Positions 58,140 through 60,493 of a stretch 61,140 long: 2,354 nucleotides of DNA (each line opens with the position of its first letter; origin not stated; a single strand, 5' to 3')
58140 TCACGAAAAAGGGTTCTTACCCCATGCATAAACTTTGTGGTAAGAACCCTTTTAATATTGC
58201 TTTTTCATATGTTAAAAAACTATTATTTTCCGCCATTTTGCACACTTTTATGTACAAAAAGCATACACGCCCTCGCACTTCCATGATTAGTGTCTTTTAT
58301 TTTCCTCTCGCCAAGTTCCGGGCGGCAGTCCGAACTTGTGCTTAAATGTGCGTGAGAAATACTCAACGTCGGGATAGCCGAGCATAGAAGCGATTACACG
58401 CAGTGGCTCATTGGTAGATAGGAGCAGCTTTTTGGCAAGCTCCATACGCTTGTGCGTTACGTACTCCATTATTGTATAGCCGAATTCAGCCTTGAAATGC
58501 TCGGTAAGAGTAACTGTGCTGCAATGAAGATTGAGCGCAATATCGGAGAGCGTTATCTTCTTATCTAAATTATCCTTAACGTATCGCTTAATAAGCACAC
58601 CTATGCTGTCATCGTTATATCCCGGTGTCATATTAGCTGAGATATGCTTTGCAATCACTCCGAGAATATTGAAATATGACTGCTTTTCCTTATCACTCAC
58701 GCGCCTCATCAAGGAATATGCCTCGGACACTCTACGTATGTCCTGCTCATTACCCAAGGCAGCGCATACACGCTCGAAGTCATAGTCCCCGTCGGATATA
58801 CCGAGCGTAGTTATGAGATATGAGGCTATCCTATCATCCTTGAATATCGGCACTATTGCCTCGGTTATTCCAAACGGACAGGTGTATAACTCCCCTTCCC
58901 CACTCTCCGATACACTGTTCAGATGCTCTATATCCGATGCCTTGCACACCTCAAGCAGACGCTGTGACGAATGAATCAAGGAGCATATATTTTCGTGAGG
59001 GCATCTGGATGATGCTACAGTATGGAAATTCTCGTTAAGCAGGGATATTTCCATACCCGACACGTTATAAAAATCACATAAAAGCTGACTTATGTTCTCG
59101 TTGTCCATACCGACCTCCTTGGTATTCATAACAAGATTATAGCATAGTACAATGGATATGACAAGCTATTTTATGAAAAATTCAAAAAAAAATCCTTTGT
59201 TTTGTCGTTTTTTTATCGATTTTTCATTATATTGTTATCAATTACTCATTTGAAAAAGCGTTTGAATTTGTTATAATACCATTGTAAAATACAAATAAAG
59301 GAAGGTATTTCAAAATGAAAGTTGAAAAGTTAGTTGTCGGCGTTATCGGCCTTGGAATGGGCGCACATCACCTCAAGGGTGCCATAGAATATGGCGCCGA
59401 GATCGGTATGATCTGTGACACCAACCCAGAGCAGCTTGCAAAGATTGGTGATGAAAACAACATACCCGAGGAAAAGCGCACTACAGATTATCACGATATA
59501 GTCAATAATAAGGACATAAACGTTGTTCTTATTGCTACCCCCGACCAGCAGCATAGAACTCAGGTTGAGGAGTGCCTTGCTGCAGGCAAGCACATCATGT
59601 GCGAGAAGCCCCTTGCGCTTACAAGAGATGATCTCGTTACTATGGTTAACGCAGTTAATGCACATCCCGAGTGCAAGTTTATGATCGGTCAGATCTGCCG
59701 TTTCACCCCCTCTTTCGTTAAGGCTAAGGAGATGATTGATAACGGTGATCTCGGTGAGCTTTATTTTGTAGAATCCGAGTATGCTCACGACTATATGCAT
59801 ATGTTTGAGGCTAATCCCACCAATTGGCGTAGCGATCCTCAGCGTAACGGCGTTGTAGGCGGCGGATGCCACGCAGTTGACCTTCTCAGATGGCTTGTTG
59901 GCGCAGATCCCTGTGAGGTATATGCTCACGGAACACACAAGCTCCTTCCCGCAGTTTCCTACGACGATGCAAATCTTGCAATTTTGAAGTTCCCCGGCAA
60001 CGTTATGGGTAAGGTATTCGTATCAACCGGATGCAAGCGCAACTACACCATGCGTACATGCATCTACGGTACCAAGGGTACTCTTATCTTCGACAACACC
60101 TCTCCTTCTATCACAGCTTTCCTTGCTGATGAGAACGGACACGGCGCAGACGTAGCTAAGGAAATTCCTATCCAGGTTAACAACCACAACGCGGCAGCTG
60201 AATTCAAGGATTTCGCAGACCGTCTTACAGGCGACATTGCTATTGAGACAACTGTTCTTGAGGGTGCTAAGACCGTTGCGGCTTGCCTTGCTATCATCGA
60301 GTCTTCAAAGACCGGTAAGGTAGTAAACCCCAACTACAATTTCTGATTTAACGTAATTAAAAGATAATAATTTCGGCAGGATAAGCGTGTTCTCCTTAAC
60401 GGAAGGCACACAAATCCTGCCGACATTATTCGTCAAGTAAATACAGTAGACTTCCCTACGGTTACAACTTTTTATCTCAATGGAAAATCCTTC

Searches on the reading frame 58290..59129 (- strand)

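Call 85: search_protein_families(library=pfam, proteins=[window:58290-59129:-], max_evalue=0.00001)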
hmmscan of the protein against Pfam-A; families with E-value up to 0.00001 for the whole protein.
window:58290-59129:- (280 aa): 3 families
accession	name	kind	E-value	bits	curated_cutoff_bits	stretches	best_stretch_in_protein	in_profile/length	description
PF12833.13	HTH_18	-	3.8e-21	75.6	33.6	1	198-275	2-79/80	Helix-turn-helix domain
PF10114.15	PocR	-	3.3e-17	63.2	23.9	1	8-165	3-159/162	Sensory domain found in PocR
PF00165.29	HTH_AraC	-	8.2e-16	58.1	26.6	2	185-224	2-41/42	Bacterial regulatory helix-turn-helix proteins, AraC family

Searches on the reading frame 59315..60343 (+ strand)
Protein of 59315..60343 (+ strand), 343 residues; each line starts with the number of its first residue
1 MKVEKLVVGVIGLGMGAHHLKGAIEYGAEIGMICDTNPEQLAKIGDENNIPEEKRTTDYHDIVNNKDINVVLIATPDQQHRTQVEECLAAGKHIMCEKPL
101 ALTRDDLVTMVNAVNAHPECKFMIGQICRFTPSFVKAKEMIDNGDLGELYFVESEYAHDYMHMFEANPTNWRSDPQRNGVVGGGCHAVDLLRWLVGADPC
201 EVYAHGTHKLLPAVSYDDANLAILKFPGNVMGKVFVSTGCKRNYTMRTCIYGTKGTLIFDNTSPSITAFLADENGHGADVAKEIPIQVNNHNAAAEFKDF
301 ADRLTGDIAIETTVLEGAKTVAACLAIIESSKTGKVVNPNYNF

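Call 27: find_encoding_contigs(protein=window:59315-60343:+, flank=3500, max_places=10)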
Protein window:59315-60343:+ (343 aa): no gene with exactly this product is on record in the collection.

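Call 28: find_related_loci(query=window:59315-60343:+, collection=metagenome_contigs, flank=4000)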
Query window:59315-60343:+ (343 aa) in metagenome_contigs; peptide patterns used: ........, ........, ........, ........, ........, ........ (x = any residue, [..] = any of these).
336 stretches matched a pattern; 311 encode a relative of the query (tblastn E <= 1e-3); the best 80 are kept; 80 distinct loci.
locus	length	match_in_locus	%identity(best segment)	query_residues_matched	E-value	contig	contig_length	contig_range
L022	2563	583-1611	80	1-343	0e+0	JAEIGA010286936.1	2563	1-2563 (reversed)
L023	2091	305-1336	71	1-343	0e+0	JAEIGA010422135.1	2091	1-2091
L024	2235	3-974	69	19-343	3e-165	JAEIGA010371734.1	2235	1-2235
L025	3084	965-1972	63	4-343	1e-146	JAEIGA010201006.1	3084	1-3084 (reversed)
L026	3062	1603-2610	62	4-343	5e-145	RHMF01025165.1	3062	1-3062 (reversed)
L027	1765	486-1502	62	5-343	2e-149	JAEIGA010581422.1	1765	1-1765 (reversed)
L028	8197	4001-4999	61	4-343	5e-135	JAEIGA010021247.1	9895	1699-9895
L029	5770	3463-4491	52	4-343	5e-108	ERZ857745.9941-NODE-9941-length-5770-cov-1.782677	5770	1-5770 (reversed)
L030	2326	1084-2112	51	4-343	1e-111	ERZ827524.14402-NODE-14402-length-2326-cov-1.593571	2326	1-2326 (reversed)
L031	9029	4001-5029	50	4-343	2e-106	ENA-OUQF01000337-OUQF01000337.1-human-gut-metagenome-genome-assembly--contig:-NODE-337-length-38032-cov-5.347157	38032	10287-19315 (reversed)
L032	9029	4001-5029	50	4-343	1e-105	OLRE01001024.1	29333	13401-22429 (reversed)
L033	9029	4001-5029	50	4-343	2e-105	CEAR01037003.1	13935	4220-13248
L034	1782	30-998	49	15-343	4e-112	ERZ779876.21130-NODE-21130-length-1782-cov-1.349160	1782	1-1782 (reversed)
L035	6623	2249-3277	50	4-343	5e-105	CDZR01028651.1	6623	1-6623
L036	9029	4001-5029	50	4-343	5e-105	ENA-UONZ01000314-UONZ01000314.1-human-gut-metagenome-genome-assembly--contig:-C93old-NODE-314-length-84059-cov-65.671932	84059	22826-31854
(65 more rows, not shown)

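Call 85: search_protein_families(library=pfam, proteins=[window:59315-60343:+], max_evalue=0.00001)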
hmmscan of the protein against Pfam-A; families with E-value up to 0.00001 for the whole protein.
window:59315-60343:+ (343 aa): 4 families
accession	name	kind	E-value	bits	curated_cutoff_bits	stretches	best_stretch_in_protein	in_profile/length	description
PF22725.1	GFO_IDH_MocA_C3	-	4.4e-26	91.8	27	1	134-257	1-123/124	GFO/IDH/MocA C-terminal domain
PF02894.22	GFO_IDH_MocA_C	-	8.9e-21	75.1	22.9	1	138-337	1-216/218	Oxidoreductase family, C-terminal alpha/beta domain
PF01408.29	GFO_IDH_MocA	-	5.8e-20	72.6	24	1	8-118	3-113/120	Oxidoreductase family, NAD-binding Rossmann fold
PF03447.22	NAD_binding_3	-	1.8e-07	32.3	24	1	8-108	2-99/116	Homoserine dehydrogenase, NAD binding domain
